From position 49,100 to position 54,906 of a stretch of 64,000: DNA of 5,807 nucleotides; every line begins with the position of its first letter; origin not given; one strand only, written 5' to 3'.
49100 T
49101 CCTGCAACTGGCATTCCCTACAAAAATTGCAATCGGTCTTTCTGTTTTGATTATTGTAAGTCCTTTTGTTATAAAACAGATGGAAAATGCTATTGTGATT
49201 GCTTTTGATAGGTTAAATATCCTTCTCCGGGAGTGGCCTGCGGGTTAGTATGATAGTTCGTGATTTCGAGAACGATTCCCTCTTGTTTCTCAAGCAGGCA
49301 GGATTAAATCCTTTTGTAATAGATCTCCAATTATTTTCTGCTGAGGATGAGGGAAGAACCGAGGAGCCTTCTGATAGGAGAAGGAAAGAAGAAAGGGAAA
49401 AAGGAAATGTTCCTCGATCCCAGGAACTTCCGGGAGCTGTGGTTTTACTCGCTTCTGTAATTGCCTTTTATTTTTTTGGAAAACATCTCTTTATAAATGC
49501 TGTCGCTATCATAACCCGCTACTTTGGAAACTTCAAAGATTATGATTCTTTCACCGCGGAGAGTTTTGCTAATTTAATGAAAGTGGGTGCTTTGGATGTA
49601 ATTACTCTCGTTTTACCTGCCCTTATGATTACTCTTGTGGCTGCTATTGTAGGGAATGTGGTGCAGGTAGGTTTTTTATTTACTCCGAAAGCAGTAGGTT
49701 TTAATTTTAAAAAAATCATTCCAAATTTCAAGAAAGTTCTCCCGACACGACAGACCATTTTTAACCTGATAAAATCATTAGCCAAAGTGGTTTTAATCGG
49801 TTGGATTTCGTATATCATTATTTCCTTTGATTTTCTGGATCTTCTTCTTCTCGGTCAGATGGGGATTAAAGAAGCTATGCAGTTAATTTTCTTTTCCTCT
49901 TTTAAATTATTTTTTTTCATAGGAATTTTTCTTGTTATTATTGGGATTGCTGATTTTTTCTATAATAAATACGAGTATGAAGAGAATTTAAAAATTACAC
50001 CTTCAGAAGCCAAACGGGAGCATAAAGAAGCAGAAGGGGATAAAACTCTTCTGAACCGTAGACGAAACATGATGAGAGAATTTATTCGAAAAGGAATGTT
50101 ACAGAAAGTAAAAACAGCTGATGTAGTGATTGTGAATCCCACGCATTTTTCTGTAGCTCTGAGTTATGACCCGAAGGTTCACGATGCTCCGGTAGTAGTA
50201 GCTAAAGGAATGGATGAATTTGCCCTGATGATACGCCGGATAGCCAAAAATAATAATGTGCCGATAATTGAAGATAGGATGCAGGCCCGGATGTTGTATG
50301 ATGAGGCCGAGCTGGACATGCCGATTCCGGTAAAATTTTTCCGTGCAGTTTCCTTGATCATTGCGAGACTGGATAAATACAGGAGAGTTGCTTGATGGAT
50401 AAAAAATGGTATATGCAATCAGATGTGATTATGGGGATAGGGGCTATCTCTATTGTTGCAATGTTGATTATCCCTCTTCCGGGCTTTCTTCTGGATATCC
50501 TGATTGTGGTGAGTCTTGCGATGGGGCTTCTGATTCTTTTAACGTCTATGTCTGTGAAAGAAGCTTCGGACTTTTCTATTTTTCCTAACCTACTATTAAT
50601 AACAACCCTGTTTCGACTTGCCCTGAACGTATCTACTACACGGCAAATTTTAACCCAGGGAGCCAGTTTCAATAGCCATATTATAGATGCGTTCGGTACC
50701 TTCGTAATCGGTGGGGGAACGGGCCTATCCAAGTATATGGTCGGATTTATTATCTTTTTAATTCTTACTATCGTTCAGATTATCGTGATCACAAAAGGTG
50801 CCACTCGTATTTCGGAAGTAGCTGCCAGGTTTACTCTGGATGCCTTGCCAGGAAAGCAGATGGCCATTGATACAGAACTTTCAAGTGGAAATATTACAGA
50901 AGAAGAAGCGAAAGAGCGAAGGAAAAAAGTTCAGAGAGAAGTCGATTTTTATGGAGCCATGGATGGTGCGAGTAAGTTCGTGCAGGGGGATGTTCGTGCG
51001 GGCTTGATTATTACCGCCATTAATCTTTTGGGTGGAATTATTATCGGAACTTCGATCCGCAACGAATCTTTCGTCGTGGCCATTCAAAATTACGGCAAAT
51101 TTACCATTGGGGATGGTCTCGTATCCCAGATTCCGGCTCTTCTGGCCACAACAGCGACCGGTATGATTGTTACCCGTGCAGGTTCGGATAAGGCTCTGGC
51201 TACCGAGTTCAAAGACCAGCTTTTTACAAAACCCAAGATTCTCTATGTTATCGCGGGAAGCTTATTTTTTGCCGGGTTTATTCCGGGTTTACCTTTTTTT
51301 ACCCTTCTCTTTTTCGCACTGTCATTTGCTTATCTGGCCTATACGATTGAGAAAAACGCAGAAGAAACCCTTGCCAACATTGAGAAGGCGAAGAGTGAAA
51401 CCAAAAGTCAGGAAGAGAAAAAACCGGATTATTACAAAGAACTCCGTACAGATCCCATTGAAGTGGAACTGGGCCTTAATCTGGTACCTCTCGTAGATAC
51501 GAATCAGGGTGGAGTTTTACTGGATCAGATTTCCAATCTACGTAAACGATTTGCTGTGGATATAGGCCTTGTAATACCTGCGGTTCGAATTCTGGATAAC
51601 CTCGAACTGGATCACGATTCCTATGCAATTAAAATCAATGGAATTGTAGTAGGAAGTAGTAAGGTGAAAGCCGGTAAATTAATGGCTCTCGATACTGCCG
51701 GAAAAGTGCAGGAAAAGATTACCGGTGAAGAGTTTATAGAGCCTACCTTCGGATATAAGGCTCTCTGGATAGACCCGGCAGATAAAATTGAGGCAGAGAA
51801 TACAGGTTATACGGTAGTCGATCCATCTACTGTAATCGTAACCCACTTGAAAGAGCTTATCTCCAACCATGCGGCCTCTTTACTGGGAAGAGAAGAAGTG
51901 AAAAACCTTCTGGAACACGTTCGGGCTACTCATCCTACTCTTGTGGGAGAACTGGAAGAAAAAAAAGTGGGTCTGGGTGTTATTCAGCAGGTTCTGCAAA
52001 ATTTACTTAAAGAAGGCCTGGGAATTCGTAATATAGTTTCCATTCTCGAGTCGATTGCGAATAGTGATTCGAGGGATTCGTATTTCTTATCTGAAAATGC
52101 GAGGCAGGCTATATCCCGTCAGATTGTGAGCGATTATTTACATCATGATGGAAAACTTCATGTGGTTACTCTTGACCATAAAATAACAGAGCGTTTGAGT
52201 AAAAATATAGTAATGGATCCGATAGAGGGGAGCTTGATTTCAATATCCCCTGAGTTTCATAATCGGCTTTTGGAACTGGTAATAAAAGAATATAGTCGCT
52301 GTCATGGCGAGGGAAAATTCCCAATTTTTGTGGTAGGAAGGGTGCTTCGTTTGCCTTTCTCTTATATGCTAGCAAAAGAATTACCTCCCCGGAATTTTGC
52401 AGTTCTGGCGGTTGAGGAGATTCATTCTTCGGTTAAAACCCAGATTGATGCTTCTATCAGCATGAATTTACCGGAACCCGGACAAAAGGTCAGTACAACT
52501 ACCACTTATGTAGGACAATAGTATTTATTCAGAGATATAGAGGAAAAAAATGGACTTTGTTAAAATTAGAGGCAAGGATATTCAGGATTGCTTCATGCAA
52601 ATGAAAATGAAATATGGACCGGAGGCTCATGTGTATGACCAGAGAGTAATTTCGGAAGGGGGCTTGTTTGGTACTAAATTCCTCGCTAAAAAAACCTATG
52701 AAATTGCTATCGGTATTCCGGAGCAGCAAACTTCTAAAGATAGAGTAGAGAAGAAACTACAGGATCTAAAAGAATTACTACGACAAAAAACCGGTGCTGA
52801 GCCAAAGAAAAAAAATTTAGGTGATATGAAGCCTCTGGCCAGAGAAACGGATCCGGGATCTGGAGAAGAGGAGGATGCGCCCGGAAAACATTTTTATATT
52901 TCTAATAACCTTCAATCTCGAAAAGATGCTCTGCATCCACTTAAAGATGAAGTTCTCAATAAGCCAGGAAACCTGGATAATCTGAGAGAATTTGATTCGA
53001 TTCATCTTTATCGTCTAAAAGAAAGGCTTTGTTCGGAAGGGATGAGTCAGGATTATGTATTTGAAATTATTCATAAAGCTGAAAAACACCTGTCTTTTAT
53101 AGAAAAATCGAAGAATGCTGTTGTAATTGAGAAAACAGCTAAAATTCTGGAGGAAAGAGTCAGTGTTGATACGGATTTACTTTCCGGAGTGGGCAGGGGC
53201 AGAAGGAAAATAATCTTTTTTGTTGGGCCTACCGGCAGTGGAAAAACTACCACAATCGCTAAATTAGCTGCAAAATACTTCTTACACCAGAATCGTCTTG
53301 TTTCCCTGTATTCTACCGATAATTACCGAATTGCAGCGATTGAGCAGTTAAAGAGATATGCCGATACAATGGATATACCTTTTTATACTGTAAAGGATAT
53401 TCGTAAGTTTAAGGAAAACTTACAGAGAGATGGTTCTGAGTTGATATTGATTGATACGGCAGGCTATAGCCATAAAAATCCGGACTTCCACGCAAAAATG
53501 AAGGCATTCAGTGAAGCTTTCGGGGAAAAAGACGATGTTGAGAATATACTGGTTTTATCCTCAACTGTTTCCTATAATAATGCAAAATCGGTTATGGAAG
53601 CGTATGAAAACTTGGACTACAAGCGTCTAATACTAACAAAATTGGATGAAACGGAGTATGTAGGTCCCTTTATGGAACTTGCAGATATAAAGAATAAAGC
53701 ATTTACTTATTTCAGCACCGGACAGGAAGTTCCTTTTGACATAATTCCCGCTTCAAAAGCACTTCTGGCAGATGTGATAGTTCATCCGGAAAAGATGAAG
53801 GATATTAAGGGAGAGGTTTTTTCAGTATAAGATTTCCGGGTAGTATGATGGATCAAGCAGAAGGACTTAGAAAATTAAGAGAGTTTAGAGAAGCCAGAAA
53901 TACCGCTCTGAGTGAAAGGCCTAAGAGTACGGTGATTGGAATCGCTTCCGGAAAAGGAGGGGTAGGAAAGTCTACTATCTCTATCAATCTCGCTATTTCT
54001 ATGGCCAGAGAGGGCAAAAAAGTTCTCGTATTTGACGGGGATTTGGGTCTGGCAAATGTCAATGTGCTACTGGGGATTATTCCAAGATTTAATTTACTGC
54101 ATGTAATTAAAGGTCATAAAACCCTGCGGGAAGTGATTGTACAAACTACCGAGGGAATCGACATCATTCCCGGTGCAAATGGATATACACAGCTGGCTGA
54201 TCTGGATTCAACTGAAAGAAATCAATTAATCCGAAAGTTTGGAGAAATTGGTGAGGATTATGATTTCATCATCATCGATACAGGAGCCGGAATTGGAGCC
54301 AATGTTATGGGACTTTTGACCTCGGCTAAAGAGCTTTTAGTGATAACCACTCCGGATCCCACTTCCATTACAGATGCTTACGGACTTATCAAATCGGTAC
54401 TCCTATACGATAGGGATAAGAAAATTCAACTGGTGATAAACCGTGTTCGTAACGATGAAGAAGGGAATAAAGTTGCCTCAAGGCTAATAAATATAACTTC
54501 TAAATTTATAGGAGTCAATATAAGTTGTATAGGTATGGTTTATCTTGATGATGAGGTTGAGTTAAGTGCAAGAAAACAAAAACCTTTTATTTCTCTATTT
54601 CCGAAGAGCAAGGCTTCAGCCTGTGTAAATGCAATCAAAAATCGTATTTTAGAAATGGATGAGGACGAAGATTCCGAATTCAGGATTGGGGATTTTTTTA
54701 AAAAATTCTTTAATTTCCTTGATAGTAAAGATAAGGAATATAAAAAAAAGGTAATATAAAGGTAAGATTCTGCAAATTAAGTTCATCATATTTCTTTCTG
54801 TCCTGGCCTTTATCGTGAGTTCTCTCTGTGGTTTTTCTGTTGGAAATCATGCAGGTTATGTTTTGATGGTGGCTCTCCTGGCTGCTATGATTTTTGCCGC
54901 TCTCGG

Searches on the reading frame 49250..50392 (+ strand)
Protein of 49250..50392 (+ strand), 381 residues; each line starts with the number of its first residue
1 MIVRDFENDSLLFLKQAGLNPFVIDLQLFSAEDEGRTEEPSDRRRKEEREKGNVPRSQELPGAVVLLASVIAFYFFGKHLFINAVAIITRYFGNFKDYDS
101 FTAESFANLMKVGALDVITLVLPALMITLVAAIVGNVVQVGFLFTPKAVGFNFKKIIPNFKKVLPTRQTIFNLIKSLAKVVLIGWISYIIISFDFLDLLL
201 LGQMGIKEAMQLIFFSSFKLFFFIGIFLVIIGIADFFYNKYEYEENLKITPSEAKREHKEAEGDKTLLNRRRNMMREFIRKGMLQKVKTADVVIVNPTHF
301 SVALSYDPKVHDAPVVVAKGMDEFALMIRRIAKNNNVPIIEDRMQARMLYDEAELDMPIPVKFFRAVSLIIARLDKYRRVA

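Call 29: search_protein_families(library=pfam, proteins=[window:49250-50392:+], max_evalue=0.001)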
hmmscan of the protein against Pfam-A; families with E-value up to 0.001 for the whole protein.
window:49250-50392:+ (381 aa): 1 family
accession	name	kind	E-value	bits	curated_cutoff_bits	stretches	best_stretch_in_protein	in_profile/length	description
PF01312.24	Bac_export_2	-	3e-104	349.3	24.4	1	35-372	2-333/335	FlhB HrpN YscU SpaS Family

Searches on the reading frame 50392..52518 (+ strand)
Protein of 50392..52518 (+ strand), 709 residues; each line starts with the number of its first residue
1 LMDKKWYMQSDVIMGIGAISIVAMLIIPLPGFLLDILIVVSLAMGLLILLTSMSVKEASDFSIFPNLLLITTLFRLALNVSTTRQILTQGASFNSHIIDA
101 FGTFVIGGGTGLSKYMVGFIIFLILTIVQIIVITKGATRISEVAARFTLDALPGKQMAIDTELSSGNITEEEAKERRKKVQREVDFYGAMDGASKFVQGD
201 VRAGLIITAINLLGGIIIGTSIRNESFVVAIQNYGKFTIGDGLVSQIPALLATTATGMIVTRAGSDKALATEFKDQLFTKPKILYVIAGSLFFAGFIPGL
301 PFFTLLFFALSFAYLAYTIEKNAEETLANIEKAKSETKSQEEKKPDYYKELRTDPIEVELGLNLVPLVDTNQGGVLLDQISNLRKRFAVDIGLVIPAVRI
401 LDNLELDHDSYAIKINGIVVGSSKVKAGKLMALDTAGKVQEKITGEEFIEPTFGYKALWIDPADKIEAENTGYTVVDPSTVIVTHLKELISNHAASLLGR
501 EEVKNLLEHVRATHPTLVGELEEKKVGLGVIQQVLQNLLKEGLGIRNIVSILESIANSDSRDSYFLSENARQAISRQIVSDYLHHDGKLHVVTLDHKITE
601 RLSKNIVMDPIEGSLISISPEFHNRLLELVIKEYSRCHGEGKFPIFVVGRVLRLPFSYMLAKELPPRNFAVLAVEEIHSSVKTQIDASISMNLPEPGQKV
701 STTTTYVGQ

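Call 29: search_protein_families(library=pfam, proteins=[window:50392-52518:+], max_evalue=0.001)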
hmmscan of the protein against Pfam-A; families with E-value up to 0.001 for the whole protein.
window:50392-52518:+ (709 aa): 1 family
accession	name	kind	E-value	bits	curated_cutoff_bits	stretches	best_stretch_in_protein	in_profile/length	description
PF00771.25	FHIPEP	-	5.1e-236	785.7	29.1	1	21-681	1-656/657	FHIPEP family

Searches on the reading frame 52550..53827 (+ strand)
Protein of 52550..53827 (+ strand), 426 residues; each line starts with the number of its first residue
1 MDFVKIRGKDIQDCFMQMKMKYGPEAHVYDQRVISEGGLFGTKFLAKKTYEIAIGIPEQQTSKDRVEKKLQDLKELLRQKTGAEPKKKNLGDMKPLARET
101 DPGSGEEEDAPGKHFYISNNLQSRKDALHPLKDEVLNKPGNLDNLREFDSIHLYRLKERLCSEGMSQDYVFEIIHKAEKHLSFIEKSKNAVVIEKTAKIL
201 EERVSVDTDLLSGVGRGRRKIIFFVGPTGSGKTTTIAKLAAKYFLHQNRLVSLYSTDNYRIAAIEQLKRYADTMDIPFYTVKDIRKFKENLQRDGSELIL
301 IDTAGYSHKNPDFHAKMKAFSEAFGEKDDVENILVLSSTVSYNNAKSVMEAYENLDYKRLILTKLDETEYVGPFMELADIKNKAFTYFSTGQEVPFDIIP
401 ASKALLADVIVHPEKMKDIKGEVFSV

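Call 29: search_protein_families(library=pfam, proteins=[window:52550-53827:+], max_evalue=0.001)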
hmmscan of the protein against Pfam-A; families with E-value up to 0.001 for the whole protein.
window:52550-53827:+ (426 aa): 6 families
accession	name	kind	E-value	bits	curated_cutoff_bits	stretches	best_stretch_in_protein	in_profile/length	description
PF00448.28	SRP54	-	2.8e-37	128.7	22.7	1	220-409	2-193/196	SRP54-type protein, GTPase domain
PF20720.3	nSTAND3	-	1.1e-05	25.7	27.2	1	219-362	17-135/155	Novel STAND NTPase 3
PF04851.21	ResIII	-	1.9e-05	25.1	22.5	1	204-277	20-83/164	Type III restriction enzyme, res subunit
PF01926.29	MMR_HSR1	-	0.00013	22.5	21.9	0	270-352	23-99/113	50S ribosome-binding GTPase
PF13401.12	AAA_22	-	0.00028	21.6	27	1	218-302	4-91/130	AAA domain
PF13173.12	AAA_14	-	0.00085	19.8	27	0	219-305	2-72/129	AAA domain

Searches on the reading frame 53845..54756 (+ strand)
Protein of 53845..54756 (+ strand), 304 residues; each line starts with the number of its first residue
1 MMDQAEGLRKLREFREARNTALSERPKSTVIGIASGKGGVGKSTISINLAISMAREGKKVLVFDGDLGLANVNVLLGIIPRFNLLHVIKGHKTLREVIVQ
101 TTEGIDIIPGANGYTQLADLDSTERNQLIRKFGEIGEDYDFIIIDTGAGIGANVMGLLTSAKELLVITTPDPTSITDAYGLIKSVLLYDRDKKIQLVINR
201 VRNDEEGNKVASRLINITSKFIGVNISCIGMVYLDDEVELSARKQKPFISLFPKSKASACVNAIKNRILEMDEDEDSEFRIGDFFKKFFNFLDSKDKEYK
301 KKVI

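Call 29: search_protein_families(library=pfam, proteins=[window:53845-54756:+], max_evalue=0.001)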
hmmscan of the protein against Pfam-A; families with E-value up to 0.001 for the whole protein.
window:53845-54756:+ (304 aa): 8 families
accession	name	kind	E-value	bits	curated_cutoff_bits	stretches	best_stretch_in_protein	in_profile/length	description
PF13614.12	AAA_31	-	2.7e-23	83.2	27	1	29-191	2-170/177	AAA domain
PF01656.29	CbiA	-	1.7e-19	70.4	25.4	1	31-247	1-124/125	CobQ/CobB/MinD/ParA nucleotide binding domain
PF10609.15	ParA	-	2.5e-15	57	27.1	1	29-267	4-244/246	NUBPL iron-transfer P-loop NTPase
PF00142.24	Fer4_NifH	-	2e-11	44.4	25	1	36-272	7-248/271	4Fe-4S iron sulfur cluster binding proteins, NifH/frxC family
PF09140.17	MipZ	-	6.3e-08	32.7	20.7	1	30-166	2-126/262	ATPase MipZ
PF02374.21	ArsA_ATPase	-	4.5e-07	29.8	24.3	1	34-64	6-36/305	Anion-transporting ATPase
PF06564.18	CBP_BcsQ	-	4.5e-06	26.8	21.3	1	31-174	4-151/234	Cellulose biosynthesis protein BcsQ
PF13481.12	AAA_25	-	2.5e-05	24.4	27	1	31-75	35-76/195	AAA domain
